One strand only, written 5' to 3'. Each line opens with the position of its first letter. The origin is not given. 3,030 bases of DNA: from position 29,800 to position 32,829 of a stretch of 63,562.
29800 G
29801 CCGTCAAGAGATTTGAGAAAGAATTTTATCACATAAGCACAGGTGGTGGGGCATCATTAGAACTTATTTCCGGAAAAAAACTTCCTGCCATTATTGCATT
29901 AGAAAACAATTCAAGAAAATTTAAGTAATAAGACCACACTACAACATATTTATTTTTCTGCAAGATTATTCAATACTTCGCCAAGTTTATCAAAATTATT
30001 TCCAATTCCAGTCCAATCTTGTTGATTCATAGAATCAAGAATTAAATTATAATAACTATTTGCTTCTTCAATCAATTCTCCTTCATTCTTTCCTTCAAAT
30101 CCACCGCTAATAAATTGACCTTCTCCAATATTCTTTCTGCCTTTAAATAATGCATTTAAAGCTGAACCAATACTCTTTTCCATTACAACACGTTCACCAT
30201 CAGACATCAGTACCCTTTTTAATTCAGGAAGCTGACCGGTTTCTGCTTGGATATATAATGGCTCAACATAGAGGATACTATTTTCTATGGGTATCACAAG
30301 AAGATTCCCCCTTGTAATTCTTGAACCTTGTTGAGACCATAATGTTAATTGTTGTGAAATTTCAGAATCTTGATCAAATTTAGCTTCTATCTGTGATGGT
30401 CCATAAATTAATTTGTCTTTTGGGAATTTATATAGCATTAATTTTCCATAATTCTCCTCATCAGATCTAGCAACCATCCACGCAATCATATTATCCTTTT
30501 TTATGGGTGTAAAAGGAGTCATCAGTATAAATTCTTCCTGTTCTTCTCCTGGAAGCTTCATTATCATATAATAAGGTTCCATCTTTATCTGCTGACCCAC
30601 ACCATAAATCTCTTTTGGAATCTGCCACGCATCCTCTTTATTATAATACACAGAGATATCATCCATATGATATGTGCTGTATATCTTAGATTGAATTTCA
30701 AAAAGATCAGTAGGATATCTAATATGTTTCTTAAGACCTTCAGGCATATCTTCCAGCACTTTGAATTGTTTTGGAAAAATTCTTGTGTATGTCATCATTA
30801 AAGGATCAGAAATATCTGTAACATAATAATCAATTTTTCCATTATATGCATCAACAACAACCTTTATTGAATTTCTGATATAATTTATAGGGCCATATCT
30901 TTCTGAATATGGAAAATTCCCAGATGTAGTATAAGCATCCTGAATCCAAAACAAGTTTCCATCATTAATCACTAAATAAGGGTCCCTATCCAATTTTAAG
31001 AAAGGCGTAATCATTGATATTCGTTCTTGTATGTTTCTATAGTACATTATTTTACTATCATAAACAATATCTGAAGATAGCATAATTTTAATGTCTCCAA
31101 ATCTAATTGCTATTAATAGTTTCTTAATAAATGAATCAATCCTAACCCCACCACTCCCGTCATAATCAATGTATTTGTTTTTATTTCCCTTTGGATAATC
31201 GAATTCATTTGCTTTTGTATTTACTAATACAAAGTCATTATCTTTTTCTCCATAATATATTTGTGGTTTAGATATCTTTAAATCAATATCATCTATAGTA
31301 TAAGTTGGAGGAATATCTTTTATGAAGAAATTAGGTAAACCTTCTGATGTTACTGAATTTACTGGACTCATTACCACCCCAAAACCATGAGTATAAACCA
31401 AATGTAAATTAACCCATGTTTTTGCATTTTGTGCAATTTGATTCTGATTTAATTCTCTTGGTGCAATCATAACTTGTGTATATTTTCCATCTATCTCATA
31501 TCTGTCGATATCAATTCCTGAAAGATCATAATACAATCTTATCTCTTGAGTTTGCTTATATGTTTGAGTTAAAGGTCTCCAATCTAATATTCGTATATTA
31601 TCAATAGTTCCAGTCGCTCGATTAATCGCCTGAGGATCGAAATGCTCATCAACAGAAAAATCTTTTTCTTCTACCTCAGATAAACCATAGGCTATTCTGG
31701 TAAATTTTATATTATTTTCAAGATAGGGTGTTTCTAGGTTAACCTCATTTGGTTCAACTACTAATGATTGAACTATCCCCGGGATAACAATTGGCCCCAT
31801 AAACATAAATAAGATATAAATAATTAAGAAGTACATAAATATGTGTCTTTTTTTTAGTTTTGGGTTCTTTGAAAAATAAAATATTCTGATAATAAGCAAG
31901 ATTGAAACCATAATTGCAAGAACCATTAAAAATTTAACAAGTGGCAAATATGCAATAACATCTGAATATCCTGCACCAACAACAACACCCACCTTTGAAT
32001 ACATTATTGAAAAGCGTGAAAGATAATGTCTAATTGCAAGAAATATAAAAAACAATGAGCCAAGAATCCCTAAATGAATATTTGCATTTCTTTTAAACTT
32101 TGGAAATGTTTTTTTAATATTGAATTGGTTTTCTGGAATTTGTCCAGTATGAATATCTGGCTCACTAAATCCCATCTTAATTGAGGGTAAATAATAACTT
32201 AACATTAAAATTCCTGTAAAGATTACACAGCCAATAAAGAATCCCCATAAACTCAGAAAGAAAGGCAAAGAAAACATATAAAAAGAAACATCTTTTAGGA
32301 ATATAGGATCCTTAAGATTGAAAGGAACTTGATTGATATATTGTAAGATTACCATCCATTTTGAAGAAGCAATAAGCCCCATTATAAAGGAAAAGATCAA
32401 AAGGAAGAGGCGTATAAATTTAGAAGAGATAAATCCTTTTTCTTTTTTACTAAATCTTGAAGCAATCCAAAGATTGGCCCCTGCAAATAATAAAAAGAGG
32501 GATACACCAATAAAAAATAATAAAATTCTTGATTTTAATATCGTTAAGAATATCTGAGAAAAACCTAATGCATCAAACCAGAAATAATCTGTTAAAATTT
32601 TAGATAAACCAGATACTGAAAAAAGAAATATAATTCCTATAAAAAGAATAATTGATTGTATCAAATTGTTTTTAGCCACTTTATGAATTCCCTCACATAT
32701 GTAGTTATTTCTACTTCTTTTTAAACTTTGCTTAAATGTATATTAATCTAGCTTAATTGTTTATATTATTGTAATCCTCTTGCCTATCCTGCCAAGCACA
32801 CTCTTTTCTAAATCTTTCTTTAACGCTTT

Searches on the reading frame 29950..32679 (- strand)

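Call 34: search_protein_families(library=pfam, proteins=[window:29950-32679:-], max_evalue=0.0001)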
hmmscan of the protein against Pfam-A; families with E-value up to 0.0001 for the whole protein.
window:29950-32679:- (909 aa): 1 family
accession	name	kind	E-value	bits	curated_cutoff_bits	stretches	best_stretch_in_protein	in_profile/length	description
PF03699.18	UPF0182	-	5e-285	948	27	1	10-781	3-770/770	Uncharacterised protein family (UPF0182)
